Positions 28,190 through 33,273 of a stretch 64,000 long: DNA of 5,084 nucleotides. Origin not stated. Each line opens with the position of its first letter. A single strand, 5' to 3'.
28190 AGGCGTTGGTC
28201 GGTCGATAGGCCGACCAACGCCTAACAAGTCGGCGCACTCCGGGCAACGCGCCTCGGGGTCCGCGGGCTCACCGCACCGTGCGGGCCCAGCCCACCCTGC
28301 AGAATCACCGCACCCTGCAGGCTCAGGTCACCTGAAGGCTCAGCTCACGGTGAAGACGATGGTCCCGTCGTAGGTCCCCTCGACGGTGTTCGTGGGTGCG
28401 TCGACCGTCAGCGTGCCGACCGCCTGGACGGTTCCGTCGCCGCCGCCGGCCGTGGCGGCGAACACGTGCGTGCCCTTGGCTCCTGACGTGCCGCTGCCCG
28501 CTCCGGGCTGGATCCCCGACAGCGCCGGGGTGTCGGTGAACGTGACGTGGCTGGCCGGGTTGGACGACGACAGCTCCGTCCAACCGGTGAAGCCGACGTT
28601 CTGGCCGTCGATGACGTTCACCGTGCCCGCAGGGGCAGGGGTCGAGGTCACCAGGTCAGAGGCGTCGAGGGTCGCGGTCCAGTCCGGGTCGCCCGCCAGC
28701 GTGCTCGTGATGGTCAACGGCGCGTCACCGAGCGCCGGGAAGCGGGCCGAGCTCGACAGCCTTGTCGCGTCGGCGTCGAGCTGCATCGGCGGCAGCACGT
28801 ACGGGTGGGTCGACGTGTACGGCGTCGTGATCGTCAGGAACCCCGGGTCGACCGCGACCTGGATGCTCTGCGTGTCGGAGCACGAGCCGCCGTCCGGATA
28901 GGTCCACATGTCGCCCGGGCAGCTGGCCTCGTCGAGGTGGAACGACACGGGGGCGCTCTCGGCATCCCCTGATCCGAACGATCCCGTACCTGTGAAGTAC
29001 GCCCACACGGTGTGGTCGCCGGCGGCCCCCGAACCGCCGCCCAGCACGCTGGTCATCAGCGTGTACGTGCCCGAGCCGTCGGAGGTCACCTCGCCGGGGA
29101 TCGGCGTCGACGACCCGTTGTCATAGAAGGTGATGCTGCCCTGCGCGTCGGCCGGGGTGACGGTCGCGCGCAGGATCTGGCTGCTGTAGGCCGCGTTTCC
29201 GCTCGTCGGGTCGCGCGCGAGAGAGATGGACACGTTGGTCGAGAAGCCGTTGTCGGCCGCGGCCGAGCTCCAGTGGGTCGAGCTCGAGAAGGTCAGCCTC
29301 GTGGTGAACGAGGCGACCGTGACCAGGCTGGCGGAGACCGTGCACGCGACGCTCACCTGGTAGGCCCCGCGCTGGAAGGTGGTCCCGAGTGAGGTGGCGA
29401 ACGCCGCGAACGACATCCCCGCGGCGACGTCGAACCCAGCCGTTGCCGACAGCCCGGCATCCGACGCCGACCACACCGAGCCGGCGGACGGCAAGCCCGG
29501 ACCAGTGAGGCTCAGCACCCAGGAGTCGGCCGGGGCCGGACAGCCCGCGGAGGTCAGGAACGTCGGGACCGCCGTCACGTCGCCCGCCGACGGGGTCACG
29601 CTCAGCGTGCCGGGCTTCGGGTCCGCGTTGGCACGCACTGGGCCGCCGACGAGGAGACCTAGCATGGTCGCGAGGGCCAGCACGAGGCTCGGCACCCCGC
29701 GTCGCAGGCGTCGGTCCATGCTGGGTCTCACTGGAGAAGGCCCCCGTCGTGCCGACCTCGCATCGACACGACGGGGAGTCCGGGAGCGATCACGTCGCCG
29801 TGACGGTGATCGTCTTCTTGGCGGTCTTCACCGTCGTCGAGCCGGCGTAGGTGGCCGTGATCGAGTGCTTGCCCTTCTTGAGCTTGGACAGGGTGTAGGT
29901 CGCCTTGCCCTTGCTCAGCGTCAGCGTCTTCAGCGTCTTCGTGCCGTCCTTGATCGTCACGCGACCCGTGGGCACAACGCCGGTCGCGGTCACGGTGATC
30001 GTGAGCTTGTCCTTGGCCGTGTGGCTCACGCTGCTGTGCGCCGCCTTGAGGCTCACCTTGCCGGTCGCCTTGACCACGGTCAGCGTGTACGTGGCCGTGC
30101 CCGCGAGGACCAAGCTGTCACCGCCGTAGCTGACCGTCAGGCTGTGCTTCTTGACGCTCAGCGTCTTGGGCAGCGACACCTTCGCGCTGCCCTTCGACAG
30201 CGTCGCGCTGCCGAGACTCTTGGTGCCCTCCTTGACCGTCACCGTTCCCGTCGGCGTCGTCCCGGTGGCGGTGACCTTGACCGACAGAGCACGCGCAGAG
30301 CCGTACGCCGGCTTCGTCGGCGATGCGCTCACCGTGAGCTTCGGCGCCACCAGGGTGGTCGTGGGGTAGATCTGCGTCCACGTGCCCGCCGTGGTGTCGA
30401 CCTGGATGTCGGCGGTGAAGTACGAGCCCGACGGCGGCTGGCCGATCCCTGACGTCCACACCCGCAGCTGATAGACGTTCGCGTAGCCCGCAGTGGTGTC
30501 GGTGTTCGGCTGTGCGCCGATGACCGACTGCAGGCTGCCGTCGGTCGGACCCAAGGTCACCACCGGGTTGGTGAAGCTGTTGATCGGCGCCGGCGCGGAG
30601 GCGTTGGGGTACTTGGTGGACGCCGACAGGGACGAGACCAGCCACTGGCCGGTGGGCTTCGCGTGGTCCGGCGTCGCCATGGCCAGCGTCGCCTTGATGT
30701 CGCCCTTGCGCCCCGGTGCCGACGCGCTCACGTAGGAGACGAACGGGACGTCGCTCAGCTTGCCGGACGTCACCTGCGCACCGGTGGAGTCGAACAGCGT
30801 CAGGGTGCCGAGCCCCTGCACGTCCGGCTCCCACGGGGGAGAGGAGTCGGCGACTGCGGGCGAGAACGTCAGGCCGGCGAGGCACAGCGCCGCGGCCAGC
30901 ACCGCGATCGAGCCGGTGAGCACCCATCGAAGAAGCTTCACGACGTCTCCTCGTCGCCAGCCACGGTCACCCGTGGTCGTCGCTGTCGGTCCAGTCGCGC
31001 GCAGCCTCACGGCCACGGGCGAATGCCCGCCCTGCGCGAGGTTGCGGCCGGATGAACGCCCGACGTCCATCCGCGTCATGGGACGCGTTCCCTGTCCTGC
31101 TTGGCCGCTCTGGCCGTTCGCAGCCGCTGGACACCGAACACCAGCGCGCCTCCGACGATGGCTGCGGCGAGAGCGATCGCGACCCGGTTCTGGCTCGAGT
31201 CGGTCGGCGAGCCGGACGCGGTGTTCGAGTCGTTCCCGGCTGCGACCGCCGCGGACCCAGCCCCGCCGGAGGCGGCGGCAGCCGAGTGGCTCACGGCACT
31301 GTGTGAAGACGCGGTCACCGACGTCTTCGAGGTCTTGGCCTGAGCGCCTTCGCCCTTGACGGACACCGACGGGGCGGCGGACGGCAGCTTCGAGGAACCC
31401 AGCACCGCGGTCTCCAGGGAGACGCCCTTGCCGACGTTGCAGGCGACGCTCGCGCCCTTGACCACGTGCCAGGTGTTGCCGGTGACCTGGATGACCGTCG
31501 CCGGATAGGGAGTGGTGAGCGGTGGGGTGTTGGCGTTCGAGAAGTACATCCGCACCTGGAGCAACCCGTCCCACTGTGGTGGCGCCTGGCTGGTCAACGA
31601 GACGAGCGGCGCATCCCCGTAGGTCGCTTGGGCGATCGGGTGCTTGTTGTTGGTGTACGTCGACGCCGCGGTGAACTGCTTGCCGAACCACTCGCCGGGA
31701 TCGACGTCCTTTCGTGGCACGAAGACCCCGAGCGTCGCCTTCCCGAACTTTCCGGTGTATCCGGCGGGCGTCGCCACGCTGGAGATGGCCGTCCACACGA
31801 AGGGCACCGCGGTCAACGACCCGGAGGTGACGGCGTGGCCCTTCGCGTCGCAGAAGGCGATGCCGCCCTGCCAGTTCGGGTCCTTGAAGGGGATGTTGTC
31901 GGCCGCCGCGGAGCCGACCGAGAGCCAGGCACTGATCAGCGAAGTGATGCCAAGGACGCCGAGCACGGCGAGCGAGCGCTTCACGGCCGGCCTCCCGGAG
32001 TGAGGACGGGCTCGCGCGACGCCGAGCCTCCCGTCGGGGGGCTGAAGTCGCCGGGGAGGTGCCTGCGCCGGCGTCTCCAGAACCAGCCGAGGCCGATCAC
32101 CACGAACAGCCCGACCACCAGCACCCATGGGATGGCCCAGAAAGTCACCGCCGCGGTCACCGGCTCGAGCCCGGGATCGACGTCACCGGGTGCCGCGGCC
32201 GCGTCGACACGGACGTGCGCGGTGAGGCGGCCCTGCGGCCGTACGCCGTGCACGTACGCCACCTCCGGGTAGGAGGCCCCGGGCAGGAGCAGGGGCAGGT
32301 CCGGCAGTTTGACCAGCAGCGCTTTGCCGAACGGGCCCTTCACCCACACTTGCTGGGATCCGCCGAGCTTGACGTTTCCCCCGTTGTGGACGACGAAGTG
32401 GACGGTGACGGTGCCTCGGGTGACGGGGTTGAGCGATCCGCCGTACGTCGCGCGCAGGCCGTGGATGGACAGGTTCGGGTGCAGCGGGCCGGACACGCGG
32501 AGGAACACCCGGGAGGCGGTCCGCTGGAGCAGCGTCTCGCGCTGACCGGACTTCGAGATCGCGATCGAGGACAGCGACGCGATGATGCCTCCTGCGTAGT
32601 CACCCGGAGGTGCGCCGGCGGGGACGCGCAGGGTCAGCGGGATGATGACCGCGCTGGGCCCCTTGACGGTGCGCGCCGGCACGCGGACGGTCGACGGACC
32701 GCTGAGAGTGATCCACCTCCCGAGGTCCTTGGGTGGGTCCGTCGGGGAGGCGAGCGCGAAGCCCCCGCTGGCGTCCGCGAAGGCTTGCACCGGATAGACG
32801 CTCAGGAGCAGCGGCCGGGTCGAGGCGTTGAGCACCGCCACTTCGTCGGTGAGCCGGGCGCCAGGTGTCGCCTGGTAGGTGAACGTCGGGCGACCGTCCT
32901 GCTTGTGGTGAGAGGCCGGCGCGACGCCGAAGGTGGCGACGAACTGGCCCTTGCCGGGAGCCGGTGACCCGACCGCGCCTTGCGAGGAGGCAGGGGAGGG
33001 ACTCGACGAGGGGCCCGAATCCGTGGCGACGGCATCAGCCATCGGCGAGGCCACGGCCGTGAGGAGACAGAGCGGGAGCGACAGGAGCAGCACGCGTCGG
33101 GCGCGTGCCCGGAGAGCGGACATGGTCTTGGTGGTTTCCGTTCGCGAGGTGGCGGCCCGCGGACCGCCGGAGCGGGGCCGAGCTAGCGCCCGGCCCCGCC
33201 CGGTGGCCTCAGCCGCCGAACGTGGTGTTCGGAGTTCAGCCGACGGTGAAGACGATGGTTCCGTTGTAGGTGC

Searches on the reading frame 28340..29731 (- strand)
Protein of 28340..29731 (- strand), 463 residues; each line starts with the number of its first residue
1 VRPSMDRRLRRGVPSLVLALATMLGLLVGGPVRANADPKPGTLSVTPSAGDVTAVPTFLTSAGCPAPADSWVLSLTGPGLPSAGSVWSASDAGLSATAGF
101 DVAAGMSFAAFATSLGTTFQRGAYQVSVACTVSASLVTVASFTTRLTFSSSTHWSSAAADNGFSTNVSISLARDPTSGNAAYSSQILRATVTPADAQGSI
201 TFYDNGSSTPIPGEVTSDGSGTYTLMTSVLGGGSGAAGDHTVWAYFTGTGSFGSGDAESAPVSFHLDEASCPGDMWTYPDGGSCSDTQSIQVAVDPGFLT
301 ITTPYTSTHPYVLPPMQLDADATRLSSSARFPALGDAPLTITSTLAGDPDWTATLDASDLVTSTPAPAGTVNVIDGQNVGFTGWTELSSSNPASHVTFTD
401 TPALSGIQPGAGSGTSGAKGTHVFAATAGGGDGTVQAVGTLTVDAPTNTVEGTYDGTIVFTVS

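Call 16: search_protein_families(library=pfam, proteins=[window:28340-29731:-], max_evalue=1)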
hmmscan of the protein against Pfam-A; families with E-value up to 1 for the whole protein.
window:28340-29731:- (463 aa): 0 families

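Call 26: search_protein_families(library=ncbifam, proteins=[window:28340-29731:-], max_evalue=0.1)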
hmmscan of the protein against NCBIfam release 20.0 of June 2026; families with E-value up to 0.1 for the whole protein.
window:28340-29731:- (463 aa): 0 families

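Call 62: find_encoding_contigs(protein=window:28340-29731:-, flank=10000, max_places=1)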
Protein window:28340-29731:- (463 aa): no gene with exactly this product is on record in the collection.

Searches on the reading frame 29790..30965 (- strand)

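Call 16: search_protein_families(library=pfam, proteins=[window:29790-30965:-], max_evalue=1)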
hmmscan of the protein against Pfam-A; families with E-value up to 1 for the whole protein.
window:29790-30965:- (391 aa): 3 families
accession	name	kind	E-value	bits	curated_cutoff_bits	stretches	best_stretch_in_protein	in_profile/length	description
PF16640.11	Big_3_5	-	1.3e-28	99.8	35.5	2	307-389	2-86/88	Bacterial Ig-like domain (group 3)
PF17957.7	Big_7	-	0.03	15.4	24.1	1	314-371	13-70/70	Bacterial Ig domain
PF19077.6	Big_13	-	0.71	10.8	27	1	318-381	26-91/102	Bacterial Ig-like domain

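Call 26: search_protein_families(library=ncbifam, proteins=[window:29790-30965:-], max_evalue=0.1)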
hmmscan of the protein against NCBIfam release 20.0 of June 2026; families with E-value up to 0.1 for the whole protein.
window:29790-30965:- (391 aa): 0 families

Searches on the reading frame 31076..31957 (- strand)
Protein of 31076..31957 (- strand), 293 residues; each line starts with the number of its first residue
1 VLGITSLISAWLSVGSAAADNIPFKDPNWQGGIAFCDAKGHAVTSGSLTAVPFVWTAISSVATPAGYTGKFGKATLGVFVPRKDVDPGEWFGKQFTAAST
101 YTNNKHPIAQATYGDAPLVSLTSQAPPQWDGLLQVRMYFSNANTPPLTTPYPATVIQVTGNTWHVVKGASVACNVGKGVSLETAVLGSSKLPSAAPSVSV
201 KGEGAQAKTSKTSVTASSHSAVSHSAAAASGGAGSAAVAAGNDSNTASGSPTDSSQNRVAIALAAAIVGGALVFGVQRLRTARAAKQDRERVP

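Call 16: search_protein_families(library=pfam, proteins=[window:31076-31957:-], max_evalue=1)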
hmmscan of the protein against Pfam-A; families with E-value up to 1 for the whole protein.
window:31076-31957:- (293 aa): 1 family
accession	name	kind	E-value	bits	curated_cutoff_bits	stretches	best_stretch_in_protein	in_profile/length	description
PF06679.17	DUF1180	-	0.48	11.3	27.7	1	191-289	32-128/167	Membrane protein FAM174-like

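Call 26: search_protein_families(library=ncbifam, proteins=[window:31076-31957:-], max_evalue=0.1)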
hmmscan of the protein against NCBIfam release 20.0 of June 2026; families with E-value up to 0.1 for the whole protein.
window:31076-31957:- (293 aa): 0 families

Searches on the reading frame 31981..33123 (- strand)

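Call 16: search_protein_families(library=pfam, proteins=[window:31981-33123:-], max_evalue=1)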
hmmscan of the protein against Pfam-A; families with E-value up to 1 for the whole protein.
window:31981-33123:- (380 aa): 2 families
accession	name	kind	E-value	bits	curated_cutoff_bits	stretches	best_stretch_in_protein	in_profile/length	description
PF06030.18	WxLIP_PGBD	-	0.0061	17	27.3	1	73-180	9-117/121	WxL Interacting Protein, peptidoglycan binding domain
PF19706.4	DUF6203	-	0.18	12.2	26.7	1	341-355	21-35/54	Family of unknown function (DUF6203)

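Call 26: search_protein_families(library=ncbifam, proteins=[window:31981-33123:-], max_evalue=0.1)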
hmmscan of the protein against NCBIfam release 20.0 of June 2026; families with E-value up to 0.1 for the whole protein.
window:31981-33123:- (380 aa): 1 family
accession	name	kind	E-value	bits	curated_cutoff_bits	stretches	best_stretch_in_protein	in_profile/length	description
TIGR01167.1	LPXTG_anchor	domain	0.068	13.9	15.9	1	332-355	11-34/34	LPXTG cell wall anchor domain-containing protein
